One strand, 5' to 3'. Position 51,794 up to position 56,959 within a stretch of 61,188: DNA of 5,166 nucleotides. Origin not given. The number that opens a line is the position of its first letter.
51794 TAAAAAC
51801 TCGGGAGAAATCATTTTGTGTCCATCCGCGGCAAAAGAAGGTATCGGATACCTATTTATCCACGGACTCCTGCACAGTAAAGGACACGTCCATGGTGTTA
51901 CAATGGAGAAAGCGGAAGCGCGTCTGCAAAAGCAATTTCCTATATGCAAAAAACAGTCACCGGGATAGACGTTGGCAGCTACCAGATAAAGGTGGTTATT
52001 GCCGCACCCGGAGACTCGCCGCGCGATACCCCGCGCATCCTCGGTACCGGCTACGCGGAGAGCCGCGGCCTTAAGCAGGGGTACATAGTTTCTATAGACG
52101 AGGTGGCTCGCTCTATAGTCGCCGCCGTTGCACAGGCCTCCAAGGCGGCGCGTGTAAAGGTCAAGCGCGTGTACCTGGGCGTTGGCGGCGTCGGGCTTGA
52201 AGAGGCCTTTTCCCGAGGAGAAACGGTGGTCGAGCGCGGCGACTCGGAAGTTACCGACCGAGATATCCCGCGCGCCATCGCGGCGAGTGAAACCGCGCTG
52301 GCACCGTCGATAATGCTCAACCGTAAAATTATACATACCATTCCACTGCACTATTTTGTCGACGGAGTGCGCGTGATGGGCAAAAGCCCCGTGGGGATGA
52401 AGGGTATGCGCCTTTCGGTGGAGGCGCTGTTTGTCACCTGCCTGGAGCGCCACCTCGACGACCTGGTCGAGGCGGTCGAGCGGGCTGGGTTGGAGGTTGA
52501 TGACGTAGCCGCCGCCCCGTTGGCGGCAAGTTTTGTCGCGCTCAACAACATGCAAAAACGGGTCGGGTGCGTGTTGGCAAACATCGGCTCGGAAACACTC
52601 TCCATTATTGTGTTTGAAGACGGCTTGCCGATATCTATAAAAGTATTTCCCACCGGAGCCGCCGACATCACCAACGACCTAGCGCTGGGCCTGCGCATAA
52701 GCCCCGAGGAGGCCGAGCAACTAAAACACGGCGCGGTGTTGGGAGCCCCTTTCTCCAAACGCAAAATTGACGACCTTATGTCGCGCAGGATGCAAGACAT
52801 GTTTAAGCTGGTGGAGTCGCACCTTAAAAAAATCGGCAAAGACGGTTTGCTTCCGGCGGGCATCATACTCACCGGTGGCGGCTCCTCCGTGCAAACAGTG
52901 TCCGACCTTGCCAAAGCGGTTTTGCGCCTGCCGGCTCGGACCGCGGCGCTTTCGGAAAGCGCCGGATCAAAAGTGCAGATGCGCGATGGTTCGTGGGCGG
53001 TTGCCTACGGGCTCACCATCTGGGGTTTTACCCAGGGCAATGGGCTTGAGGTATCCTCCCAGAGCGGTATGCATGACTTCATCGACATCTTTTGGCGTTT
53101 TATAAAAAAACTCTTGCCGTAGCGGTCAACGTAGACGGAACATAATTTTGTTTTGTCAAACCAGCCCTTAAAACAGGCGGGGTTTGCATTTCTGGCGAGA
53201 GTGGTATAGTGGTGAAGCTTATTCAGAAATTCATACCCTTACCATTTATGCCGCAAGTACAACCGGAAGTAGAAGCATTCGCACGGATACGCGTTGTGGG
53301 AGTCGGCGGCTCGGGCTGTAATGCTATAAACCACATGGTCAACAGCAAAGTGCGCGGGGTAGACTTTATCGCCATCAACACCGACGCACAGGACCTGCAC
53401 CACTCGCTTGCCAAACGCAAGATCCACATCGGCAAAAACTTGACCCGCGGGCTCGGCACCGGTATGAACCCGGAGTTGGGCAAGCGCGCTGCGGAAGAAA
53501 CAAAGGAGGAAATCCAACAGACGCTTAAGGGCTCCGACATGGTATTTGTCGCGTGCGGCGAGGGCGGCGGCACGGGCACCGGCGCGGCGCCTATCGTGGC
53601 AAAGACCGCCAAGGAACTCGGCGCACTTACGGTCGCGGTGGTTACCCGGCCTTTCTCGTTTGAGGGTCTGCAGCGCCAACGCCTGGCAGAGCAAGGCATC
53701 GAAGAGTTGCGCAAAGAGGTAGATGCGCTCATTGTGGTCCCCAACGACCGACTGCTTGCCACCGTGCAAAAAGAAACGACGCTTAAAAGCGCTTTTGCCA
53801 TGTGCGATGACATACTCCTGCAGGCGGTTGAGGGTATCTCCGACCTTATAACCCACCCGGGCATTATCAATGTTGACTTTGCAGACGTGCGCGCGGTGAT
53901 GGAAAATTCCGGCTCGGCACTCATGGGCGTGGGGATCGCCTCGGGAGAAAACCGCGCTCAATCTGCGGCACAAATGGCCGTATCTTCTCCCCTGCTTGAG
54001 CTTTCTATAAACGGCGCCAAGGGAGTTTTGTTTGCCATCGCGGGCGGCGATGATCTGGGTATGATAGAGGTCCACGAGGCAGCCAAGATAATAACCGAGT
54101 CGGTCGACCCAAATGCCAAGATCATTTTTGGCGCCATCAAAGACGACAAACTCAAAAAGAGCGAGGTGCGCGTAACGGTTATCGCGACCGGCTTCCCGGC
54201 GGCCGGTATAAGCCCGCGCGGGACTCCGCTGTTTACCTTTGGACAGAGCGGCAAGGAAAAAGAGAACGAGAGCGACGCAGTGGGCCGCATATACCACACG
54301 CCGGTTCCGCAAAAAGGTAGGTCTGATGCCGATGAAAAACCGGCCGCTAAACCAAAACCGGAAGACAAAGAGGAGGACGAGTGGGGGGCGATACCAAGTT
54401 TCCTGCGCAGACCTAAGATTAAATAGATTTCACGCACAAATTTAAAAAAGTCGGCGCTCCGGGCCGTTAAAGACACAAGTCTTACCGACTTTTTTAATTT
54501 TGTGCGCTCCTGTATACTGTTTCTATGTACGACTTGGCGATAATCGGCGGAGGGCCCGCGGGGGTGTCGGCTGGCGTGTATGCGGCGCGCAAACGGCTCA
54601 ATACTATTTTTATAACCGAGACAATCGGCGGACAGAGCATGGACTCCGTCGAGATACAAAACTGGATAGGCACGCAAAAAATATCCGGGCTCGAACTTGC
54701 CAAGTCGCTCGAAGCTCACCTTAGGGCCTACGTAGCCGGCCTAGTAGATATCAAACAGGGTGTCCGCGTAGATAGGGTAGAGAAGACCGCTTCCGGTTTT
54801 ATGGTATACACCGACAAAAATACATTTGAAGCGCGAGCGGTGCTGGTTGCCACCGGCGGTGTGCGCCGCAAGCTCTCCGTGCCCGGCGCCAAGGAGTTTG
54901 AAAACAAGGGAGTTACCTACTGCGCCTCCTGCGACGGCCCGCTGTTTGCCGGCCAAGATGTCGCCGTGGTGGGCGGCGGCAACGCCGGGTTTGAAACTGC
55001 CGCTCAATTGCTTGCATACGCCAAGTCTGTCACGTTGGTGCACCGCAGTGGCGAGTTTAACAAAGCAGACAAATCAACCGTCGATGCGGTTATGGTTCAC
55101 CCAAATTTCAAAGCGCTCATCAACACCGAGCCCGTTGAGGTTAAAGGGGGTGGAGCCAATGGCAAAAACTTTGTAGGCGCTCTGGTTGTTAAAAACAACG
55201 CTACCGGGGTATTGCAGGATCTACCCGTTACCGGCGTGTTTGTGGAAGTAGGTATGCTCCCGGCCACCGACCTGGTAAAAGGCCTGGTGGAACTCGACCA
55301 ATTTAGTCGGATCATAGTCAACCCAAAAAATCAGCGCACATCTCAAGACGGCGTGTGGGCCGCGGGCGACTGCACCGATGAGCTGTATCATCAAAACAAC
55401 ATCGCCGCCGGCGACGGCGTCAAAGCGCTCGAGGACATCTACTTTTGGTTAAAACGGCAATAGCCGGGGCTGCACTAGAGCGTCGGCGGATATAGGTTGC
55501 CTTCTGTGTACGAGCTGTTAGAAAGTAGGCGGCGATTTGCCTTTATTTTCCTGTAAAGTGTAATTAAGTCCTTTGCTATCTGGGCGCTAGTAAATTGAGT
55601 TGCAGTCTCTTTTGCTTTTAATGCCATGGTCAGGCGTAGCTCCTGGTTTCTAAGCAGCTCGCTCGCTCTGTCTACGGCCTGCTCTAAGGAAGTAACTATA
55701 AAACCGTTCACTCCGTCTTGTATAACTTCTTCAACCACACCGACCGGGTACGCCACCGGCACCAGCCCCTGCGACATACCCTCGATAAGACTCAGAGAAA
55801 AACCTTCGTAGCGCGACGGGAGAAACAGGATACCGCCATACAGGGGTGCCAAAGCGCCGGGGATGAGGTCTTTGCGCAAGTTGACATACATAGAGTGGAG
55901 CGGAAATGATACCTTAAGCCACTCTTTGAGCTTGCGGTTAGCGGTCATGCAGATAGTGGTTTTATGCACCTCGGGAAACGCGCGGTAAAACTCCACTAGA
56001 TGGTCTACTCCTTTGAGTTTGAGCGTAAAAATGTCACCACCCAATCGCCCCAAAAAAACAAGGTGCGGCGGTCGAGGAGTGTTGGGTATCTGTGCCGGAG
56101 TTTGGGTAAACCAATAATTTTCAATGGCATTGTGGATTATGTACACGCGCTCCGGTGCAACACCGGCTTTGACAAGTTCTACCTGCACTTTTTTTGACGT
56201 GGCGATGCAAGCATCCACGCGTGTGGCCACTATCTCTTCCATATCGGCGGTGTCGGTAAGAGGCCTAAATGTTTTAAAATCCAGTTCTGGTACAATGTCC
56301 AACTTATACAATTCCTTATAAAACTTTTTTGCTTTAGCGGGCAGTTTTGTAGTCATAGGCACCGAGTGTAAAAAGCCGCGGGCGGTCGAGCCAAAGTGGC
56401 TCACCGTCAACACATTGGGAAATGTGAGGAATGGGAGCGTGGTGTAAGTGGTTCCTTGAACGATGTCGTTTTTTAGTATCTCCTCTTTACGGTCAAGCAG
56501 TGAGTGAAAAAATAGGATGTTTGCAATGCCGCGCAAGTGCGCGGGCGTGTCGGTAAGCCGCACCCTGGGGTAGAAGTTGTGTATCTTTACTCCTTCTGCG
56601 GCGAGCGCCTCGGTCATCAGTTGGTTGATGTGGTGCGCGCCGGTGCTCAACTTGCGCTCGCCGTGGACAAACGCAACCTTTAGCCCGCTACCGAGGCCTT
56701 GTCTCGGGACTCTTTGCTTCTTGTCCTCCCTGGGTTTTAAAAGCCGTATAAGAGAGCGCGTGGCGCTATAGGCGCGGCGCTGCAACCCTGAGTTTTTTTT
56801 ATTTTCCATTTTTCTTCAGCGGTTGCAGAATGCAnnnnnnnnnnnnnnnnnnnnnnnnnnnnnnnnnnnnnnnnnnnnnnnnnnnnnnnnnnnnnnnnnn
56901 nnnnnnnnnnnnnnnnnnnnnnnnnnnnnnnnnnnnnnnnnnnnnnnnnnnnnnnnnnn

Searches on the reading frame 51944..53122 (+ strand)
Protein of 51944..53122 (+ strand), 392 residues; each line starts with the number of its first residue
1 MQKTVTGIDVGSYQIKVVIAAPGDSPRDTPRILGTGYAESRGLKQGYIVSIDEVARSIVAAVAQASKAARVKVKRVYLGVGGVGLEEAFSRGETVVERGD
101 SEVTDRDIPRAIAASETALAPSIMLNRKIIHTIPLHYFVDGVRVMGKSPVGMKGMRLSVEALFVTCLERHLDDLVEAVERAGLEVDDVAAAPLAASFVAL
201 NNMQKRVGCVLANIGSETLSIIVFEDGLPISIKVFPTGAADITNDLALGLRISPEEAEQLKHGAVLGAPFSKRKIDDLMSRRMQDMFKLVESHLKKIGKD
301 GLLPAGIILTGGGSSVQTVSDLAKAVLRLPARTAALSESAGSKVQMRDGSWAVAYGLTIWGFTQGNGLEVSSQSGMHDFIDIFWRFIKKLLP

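Call 15: search_protein_families(library=pfam, proteins=[window:51944-53122:+], max_evalue=0.001)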
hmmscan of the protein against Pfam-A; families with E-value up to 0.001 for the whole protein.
window:51944-53122:+ (392 aa): 4 families
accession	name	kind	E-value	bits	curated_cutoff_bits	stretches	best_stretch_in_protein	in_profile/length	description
PF14450.12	FtsA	-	5.8e-20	72.4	31.8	1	210-356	1-127/127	Cell division protein FtsA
PF02491.25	SHS2_FTSA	-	1.6e-12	48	25.4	1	91-165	10-79/79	SHS2 domain inserted in FTSA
PF11104.14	PilM_2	-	1e-06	28.4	27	1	159-357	126-335/340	Type IV pilus assembly protein PilM;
PF01869.26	BcrAD_BadFG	-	7.1e-05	22.9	31.5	0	7-88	2-77/271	BadF/BadG/BcrA/BcrD ATPase family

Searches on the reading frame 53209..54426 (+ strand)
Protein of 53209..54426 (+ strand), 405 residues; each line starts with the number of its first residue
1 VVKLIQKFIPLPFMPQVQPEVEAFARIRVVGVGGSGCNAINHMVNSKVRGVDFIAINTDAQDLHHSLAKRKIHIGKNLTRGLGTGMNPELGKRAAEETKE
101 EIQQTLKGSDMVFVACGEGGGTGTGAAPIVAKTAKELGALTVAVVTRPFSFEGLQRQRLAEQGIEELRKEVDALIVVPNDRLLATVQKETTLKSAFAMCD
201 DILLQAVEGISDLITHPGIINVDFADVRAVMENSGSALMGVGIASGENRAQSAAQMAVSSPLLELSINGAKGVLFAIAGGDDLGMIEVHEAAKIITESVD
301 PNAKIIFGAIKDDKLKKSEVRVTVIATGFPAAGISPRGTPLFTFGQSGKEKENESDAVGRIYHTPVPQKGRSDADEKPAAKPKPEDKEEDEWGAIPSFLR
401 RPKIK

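Call 15: search_protein_families(library=pfam, proteins=[window:53209-54426:+], max_evalue=0.001)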
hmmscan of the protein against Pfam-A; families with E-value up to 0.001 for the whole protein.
window:53209-54426:+ (405 aa): 2 families
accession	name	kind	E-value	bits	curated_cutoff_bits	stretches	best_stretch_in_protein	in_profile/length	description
PF00091.31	Tubulin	-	3.7e-48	164.8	33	1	27-186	2-189/190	Tubulin/FtsZ family, GTPase domain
PF12327.13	FtsZ_C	-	1.9e-31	108.6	27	1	235-329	1-94/95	FtsZ family, C-terminal domain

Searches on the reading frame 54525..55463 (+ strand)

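Call 89: search_protein_families(library=pfam, proteins=[window:54525-55463:+], max_evalue=0.001)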
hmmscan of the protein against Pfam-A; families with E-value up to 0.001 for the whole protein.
window:54525-55463:+ (312 aa): 13 families
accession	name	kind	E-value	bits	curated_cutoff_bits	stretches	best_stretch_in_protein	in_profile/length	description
PF07992.20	Pyr_redox_2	-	5e-38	131.6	26.1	1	2-294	1-287/291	Pyridine nucleotide-disulphide oxidoreductase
PF13738.12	Pyr_redox_3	-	3.4e-26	92.6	30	1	73-281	95-305/305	Pyridine nucleotide-disulphide oxidoreductase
PF03486.20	HI0933_like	-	3.6e-09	36.9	50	0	145-178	2-35/244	HI0933-like protein Rossmann domain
PF01134.28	GIDA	-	7.2e-09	35.6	22.1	0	3-34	1-32/391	Glucose inhibited division protein A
PF00890.30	FAD_binding_2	-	8.1e-09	35.6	20.4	0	3-33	1-31/414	FAD binding domain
PF00070.33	Pyr_redox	-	2.1e-08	35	22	1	146-210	2-70/82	Pyridine nucleotide-disulphide oxidoreductase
PF12831.13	FAD_oxidored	-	4.5e-08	33.2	27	1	3-41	1-41/416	FAD dependent oxidoreductase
PF01266.30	DAO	-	7.9e-08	32.6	27.9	0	145-196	1-52/353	FAD dependent oxidoreductase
PF01946.23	Thi4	-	7.6e-06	25.8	26.2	0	3-33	19-50/235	Thi4 family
PF13434.12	Lys_Orn_oxgnase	-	8.3e-06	25.6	21.3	1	81-197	117-244/339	L-lysine 6-monooxygenase/L-ornithine 5-monooxygenase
PF01494.25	FAD_binding_3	-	6.8e-05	22.7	22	0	145-184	3-42/349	FAD binding domain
PF05834.18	Lycopene_cycl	-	0.00021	20.9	23.4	0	145-175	1-33/380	Lycopene cyclase protein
PF13454.12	NAD_binding_9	-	0.00038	20.9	21.8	0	80-111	121-153/155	FAD-NAD(P)-binding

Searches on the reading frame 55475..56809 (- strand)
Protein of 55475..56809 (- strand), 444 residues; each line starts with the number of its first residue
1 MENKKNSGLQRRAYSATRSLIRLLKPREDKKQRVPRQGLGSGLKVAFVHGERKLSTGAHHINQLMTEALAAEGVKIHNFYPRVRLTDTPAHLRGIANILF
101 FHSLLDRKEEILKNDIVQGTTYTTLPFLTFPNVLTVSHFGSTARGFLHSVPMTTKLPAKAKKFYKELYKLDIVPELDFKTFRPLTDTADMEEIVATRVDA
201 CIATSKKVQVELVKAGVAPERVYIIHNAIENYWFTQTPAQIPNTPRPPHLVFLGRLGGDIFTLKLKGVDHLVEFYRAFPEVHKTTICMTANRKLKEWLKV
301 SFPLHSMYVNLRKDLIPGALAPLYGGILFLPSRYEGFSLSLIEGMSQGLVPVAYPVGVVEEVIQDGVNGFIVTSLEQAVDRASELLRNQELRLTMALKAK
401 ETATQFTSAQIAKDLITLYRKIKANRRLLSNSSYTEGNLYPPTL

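Call 63: search_protein_families(library=pfam, proteins=[window:55475-56809:-], max_evalue=0.00001)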
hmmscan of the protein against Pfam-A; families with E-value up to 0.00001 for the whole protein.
window:55475-56809:- (444 aa): 2 families
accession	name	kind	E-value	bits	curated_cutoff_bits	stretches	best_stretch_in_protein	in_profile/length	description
PF00534.26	Glycos_transf_1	-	6.2e-14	52.3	26.4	1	327-401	95-171/172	Glycosyl transferases group 1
PF13692.12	Glyco_trans_1_4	-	1.2e-11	45.5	27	1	248-388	2-142/142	Glycosyl transferases group 1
